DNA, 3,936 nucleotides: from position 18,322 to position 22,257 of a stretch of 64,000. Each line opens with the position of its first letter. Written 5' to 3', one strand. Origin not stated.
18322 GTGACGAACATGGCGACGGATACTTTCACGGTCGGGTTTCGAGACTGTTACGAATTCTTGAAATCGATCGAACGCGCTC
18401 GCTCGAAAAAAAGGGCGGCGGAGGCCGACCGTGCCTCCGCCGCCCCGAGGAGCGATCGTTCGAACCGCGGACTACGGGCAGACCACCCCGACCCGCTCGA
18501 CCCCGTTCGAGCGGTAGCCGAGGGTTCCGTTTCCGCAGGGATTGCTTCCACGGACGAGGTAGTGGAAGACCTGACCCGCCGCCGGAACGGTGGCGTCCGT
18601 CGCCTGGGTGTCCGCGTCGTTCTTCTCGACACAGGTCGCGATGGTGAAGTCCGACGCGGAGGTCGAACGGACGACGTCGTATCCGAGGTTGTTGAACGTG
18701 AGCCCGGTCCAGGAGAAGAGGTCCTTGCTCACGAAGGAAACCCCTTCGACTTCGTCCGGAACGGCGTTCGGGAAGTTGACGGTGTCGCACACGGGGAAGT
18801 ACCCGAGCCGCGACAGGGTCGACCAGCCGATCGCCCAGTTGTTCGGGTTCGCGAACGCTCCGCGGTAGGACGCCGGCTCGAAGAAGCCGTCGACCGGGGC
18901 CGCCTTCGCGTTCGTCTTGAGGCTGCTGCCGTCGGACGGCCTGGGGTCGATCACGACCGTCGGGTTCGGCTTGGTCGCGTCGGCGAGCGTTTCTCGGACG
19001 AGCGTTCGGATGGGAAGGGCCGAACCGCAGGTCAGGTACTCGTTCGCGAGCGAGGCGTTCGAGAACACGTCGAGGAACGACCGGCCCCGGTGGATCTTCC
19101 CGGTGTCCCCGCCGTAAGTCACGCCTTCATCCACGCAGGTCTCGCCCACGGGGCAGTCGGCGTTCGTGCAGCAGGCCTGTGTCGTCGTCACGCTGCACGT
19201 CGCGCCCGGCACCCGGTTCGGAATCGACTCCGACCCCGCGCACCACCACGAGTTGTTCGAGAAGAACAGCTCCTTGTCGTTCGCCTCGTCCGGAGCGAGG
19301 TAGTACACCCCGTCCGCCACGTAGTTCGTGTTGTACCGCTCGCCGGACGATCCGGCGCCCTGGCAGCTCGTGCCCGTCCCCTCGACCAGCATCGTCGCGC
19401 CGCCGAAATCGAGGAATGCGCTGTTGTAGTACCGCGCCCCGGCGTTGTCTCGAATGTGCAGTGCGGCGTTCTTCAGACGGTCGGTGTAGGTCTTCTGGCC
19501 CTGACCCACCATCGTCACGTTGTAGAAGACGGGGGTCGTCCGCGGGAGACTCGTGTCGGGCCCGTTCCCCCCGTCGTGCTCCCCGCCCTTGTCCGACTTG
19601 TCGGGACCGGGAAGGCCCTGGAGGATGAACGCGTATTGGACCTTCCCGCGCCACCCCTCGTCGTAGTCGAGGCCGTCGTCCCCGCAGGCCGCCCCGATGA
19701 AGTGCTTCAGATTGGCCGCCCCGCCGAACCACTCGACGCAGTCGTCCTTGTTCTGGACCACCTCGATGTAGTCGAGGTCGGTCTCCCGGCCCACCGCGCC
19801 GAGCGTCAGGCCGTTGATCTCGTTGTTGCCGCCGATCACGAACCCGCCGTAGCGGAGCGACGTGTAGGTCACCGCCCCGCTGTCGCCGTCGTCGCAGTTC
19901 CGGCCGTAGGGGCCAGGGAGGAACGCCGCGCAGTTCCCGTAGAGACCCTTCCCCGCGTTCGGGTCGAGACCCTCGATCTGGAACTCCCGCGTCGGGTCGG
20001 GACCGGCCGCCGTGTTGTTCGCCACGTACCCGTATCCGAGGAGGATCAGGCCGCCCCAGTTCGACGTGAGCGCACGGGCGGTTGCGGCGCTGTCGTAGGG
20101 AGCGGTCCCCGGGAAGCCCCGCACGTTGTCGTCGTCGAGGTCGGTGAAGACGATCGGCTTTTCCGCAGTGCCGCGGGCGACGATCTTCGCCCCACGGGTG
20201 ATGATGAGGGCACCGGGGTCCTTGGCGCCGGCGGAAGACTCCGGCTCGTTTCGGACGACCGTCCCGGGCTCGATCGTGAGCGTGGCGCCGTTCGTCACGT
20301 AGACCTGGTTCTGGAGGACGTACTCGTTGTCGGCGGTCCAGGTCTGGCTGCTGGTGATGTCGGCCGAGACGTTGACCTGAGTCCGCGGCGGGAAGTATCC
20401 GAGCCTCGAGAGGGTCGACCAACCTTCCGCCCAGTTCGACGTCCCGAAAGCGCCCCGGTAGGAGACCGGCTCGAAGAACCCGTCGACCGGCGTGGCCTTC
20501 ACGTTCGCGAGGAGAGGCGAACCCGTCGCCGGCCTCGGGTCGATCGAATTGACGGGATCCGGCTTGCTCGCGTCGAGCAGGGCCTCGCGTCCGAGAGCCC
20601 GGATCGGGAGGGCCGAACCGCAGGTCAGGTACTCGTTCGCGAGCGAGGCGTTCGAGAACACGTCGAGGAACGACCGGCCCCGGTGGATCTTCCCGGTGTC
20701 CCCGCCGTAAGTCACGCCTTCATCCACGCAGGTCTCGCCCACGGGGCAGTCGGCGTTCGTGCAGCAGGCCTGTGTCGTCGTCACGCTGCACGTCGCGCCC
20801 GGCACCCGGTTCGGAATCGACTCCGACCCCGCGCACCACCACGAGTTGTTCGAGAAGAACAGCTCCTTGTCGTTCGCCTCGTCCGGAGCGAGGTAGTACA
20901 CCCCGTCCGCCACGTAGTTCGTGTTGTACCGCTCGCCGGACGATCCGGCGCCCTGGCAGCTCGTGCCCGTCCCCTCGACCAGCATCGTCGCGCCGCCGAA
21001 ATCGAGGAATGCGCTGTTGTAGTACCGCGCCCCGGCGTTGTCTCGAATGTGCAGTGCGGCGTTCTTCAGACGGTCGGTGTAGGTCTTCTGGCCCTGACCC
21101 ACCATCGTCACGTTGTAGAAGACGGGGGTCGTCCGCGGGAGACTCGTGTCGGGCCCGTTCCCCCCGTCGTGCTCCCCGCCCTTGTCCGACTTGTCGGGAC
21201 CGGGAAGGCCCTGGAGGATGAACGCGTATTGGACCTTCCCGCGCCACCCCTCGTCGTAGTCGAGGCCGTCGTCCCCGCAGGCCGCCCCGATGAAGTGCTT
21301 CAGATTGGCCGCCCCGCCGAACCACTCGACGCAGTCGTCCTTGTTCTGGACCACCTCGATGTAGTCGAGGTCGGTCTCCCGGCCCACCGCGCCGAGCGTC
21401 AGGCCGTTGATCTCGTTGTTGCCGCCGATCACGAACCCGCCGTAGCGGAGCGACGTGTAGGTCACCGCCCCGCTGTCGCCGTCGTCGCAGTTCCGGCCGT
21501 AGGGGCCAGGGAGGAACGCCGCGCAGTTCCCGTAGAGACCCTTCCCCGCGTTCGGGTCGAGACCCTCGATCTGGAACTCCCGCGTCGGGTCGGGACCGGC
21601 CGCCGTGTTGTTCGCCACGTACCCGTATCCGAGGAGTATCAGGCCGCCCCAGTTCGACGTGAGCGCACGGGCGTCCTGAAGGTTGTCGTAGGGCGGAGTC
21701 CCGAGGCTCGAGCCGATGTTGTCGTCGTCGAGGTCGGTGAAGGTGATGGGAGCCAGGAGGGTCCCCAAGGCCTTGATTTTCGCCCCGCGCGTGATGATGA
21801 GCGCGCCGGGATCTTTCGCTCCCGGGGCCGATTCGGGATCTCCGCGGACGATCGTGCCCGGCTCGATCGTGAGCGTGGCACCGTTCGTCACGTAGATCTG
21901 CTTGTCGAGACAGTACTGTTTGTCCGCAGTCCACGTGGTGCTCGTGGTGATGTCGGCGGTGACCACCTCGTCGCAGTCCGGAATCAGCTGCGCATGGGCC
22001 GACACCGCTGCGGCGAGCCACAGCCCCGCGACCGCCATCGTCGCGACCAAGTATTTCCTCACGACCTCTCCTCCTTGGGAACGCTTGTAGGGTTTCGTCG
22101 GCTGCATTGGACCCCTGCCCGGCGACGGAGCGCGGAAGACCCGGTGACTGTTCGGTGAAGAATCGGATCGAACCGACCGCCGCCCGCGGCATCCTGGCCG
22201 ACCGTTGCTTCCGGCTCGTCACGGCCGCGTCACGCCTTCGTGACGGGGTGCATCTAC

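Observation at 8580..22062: Dedicated TonB-dependent uptake system embedded in the phosphate supercluster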

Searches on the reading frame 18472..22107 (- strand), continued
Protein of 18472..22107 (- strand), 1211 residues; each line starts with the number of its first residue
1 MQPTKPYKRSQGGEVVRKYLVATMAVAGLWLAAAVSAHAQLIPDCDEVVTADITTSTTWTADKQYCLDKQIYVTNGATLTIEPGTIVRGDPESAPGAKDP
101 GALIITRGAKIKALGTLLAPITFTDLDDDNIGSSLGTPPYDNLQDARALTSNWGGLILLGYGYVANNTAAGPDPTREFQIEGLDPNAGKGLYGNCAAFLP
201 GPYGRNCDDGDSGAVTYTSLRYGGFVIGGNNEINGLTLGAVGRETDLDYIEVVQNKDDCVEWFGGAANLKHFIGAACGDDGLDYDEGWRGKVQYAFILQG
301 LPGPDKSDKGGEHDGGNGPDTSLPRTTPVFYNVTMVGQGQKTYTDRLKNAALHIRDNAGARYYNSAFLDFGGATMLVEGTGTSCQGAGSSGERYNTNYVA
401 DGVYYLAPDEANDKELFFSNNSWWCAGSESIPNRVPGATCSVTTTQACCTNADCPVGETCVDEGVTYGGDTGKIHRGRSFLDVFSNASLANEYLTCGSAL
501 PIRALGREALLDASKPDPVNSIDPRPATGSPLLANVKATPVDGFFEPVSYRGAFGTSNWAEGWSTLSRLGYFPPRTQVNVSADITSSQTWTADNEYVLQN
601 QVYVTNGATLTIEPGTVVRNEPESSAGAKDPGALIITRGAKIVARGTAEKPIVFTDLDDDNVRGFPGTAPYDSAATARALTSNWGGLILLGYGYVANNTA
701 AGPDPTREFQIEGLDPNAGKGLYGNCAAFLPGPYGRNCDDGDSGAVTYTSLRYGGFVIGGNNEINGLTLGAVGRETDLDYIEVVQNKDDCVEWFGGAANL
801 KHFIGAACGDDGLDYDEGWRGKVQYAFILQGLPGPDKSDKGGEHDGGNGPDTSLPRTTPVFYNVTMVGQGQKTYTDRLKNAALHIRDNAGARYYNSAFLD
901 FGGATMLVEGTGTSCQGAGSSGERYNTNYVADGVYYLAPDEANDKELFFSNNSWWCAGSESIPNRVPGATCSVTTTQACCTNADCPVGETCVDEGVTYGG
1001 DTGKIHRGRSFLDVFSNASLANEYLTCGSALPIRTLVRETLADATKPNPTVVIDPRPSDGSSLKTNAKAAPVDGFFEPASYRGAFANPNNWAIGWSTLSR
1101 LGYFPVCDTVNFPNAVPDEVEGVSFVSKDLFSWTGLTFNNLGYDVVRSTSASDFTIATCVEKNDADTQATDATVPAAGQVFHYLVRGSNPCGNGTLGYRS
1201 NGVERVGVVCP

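Call 22: find_encoding_contigs(protein=P0100, flank=10000, max_places=2)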
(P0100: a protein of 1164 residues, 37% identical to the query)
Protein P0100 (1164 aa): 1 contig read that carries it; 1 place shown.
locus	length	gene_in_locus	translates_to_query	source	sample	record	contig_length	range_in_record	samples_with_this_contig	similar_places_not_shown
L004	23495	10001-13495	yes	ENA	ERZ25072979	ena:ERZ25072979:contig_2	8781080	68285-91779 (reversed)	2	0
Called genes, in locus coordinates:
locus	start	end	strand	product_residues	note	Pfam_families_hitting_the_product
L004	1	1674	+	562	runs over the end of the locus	-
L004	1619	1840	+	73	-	-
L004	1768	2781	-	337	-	PF12275:DUF3616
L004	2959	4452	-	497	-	-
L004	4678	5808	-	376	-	-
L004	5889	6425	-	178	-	PF16316:DUF4956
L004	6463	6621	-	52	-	-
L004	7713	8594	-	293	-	PF09359:VTC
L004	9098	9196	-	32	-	-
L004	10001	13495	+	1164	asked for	PF28492:Beta_helix_4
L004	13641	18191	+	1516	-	PF17803:Cadherin_4, PF17892:Cadherin_5, PF17963:Big_9, PF17803:Cadherin_4, PF17892:Cadherin_5, PF17963:Big_9, PF17803:Cadherin_4, PF17892:Cadherin_5, +16 more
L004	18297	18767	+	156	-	-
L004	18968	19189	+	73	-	-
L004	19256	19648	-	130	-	PF00027:cNMP_binding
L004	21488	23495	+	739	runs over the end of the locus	PF17210:SdrD_B (faint), PF16371:MetallophosN, PF00149:Metallophos, PF16370:MetallophosC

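Call 23: find_encoding_contigs(protein=P0054, flank=10000, max_places=2)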
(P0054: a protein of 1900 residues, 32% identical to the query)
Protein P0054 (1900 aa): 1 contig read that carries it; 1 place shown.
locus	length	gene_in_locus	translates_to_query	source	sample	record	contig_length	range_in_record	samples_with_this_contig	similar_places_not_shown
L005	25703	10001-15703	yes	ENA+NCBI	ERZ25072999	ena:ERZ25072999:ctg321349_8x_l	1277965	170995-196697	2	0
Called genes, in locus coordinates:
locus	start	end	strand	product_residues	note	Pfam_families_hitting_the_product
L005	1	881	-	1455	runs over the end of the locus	PF00082:Peptidase_S8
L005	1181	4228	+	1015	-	PF02837:Glyco_hydro_2_N (weak), PF00034:Cytochrom_C (faint)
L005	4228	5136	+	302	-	PF01183:Glyco_hydro_25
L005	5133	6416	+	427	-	PF13606:Ank_3 (faint), PF13637:Ank_4 (faint), PF13857:Ank_5 (faint), PF12796:Ank_2 (weak), PF00023:Ank (weak)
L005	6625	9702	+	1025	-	PF13620:CarboxypepD_reg, PF13715:CarbopepD_reg_2, PF00593:TonB_dep_Rec_b-barrel, PF14905:OMP_b-brl_3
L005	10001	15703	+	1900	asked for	PF28492:Beta_helix_4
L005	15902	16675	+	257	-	PF11932:DUF3450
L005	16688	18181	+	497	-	PF01618:MotA_ExbB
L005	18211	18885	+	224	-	PF01618:MotA_ExbB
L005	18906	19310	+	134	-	PF02472:ExbD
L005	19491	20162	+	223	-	-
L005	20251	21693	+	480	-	PF00515:TPR_1 (faint), PF07719:TPR_2 (faint), PF12895:ANAPC3 (faint), PF13181:TPR_8 (faint), PF13424:TPR_12 (faint), PF13414:TPR_11 (weak), PF13432:TPR_16 (weak), PF14559:TPR_19 (weak), +7 more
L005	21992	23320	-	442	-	PF00884:Sulfatase, PF01663:Phosphodiest (faint), PF16347:SGSH_C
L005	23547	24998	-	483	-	PF00089:Trypsin, PF13365:Trypsin_2, PF00595:PDZ (weak), PF13180:PDZ_2, PF17820:PDZ_6 (weak), PF00595:PDZ (weak), PF13180:PDZ_2 (weak), PF17820:PDZ_6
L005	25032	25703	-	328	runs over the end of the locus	PF00140:Sigma70_r1_2, PF04542:Sigma70_r2, PF04539:Sigma70_r3, PF04545:Sigma70_r4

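Call 26: find_encoding_contigs(protein=P0105, flank=10000, max_places=2)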
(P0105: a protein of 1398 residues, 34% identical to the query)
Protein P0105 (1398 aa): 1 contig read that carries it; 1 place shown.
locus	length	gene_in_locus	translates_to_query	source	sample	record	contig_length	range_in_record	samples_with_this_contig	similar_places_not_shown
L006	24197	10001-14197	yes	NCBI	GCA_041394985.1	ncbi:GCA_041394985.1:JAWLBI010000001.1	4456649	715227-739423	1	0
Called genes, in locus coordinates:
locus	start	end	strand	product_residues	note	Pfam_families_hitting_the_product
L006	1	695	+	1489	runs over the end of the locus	PF00989:PAS, PF13426:PAS_9, PF08447:PAS_3, PF08447:PAS_3, PF00989:PAS, PF13426:PAS_9, PF08447:PAS_3, PF13426:PAS_9, +8 more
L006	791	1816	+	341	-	PF00224:PK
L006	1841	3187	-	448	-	PF14522:Cytochrome_C7 (faint), PF00404:Dockerin_1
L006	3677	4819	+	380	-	PF00756:Esterase, PF13174:TPR_6 (faint), PF13432:TPR_16, PF14559:TPR_19 (weak)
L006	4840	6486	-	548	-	PF00144:Beta-lactamase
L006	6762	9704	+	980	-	PF13620:CarboxypepD_reg, PF13715:CarbopepD_reg_2, PF07715:Plug, PF00593:TonB_dep_Rec_b-barrel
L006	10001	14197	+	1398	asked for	PF28492:Beta_helix_4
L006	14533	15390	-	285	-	PF07661:MORN_2 (faint)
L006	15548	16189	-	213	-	-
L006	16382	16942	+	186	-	PF07638:Sigma70_ECF, PF08281:Sigma70_r4_2, PF04545:Sigma70_r4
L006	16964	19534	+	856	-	PF00069:Pkinase, PF07714:PK_Tyr_Ser-Thr, PF24885:TPR_NPHP3, PF13424:TPR_12, PF13374:TPR_10, PF13424:TPR_12, PF24885:TPR_NPHP3, PF13424:TPR_12, +13 more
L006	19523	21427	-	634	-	PF13424:TPR_12 (weak), PF17874:TPR_MalT, PF13424:TPR_12, PF00515:TPR_1 (weak), PF17874:TPR_MalT (weak), PF13424:TPR_12, PF13487:HD_5, PF01966:HD, +13 more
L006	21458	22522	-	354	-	PF00515:TPR_1 (faint), PF07719:TPR_2 (faint), PF13374:TPR_10 (faint), PF13428:TPR_14 (faint), PF13181:TPR_8 (faint), PF13424:TPR_12, PF17874:TPR_MalT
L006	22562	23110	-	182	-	-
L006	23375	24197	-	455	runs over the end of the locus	PF00158:Sigma54_activat, PF14532:Sigma54_activ_2, PF00004:AAA, PF07724:AAA_2 (weak), PF07728:AAA_5, PF25601:AAA_lid_14, PF02954:HTH_8 (weak)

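Call 27: find_encoding_contigs(protein=P0101, flank=10000, max_places=2)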
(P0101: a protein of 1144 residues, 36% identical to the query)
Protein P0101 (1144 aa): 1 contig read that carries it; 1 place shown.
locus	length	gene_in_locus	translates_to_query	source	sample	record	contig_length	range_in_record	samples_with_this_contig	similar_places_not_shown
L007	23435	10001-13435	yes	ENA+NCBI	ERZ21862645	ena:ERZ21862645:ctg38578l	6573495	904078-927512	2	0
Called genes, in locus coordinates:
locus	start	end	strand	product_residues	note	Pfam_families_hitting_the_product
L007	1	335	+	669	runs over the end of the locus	PF05226:CHASE2, PF00211:Guanylate_cyc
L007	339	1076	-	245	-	PF00027:cNMP_binding, PF13545:HTH_Crp_2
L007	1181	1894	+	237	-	-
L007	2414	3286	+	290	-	PF07589:PEP_exosort_dom (weak)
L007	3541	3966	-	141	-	PF13528:Glyco_trans_1_3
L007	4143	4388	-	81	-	PF13528:Glyco_trans_1_3 (weak)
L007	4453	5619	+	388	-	PF13173:AAA_14, PF13635:DUF4143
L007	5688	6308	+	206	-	PF10294:Methyltransf_16 (weak), PF05175:MTS (weak), PF13649:Methyltransf_25 (weak)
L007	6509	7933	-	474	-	PF03601:Cons_hypoth698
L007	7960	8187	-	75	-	-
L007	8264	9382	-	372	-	PF16930:Porin_5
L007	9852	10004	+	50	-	-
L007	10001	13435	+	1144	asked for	PF28492:Beta_helix_4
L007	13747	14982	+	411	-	-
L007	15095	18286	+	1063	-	PF13620:CarboxypepD_reg, PF13715:CarbopepD_reg_2 (weak), PF07715:Plug (weak), PF00593:TonB_dep_Rec_b-barrel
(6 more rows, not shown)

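Call 98: find_encoding_contigs(protein=P0068, flank=10000, max_places=1)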
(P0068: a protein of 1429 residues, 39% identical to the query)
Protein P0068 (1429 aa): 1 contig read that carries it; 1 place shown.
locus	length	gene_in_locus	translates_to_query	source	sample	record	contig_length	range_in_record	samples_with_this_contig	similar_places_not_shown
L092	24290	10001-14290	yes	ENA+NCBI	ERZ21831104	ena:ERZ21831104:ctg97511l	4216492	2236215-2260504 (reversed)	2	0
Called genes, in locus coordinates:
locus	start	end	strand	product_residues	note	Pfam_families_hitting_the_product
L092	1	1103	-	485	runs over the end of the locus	PF07992:Pyr_redox_2 (weak)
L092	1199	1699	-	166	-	PF05163:DinB, PF12867:DinB_2 (weak)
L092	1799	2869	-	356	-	PF00144:Beta-lactamase, PF13354:Beta-lactamase2 (faint)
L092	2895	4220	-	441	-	PF04389:Peptidase_M28, PF18962:Por_Secre_tail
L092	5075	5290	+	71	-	-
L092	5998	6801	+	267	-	PF01553:Acyltransferase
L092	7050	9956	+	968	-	PF13620:CarboxypepD_reg, PF13715:CarbopepD_reg_2, PF07715:Plug, PF00593:TonB_dep_Rec_b-barrel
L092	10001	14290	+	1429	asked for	PF28492:Beta_helix_4, PF18962:Por_Secre_tail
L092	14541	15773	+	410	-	PF12704:MacB_PCD, PF02687:FtsX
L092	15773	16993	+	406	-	PF12704:MacB_PCD, PF02687:FtsX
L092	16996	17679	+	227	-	PF00005:ABC_tran, PF02463:SMC_N (faint), PF13304:AAA_21 (faint)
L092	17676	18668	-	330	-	PF01368:DHH, PF02272:DHHA1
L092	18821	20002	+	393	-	PF13742:tRNA_anti_2, PF01336:tRNA_anti-codon, PF02601:Exonuc_VII_L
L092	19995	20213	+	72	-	PF02609:Exonuc_VII_S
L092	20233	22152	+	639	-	PF13292:DXP_synthase_N, PF00676:E1_dh (weak), PF02779:Transket_pyr, PF02780:Transketolase_C, PF17147:PFOR_II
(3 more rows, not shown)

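Call 99: find_encoding_contigs(protein=P0043, flank=10000, max_places=1)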
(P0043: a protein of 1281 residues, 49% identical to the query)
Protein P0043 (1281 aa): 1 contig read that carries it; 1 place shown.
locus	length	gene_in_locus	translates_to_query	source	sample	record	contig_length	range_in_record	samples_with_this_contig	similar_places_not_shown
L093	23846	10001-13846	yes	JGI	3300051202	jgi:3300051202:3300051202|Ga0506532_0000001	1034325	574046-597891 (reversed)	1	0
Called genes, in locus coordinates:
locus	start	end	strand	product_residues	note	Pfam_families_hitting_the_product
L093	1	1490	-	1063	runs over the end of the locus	PF00486:Trans_reg_C, PF00069:Pkinase, PF07714:PK_Tyr_Ser-Thr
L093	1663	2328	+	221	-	PF04542:Sigma70_r2, PF08281:Sigma70_r4_2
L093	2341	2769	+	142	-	-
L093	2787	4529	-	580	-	PF00027:cNMP_binding (weak), PF01946:Thi4 (weak), PF00890:FAD_binding_2 (weak), PF01266:DAO (weak), PF07992:Pyr_redox_2, PF12831:FAD_oxidored (weak), PF13738:Pyr_redox_3, PF00070:Pyr_redox, +4 more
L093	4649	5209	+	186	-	PF01966:HD (weak)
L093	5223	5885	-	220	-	-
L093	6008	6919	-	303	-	PF00561:Abhydrolase_1, PF12146:Hydrolase_4, PF12697:Abhydrolase_6, PF00326:Peptidase_S9 (faint)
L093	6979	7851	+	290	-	PF13714:PEP_mutase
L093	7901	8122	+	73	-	PF11154:DUF2934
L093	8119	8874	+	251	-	PF05368:NmrA (weak), PF13460:NAD_binding_10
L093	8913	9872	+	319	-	PF01209:Ubie_methyltran, PF13489:Methyltransf_23 (weak), PF13847:Methyltransf_31, PF08241:Methyltransf_11, PF08242:Methyltransf_12, PF13649:Methyltransf_25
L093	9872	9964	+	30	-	-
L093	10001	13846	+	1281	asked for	PF28492:Beta_helix_4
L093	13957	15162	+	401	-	-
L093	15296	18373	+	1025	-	PF13620:CarboxypepD_reg, PF13715:CarbopepD_reg_2, PF07715:Plug (weak), PF00593:TonB_dep_Rec_b-barrel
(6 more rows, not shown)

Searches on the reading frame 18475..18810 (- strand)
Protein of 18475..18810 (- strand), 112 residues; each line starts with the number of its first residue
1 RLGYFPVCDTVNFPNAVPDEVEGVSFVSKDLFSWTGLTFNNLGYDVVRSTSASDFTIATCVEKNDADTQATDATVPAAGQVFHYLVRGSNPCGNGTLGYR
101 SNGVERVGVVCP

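Call 95: search_protein_families(library=pfam, proteins=[window:18475-18810:-], max_evalue=1)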
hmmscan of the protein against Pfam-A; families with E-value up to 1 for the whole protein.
window:18475-18810:- (112 aa): 1 family
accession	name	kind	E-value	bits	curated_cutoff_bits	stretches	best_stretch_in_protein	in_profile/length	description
PF12812.13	PDZ_1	-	0.18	12.3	28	1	32-51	8-27/78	PDZ-like domain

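Call 96: search_solved_structures(query=window:18475-18810:-, max_evalue=5)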
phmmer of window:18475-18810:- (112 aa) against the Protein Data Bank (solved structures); distinct sequences matched with E-value up to 5: 1.
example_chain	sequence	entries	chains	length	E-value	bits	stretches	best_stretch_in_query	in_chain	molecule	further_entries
8j6e_A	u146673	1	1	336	0.17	15.3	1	54-96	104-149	Quinone oxidoreductase, putative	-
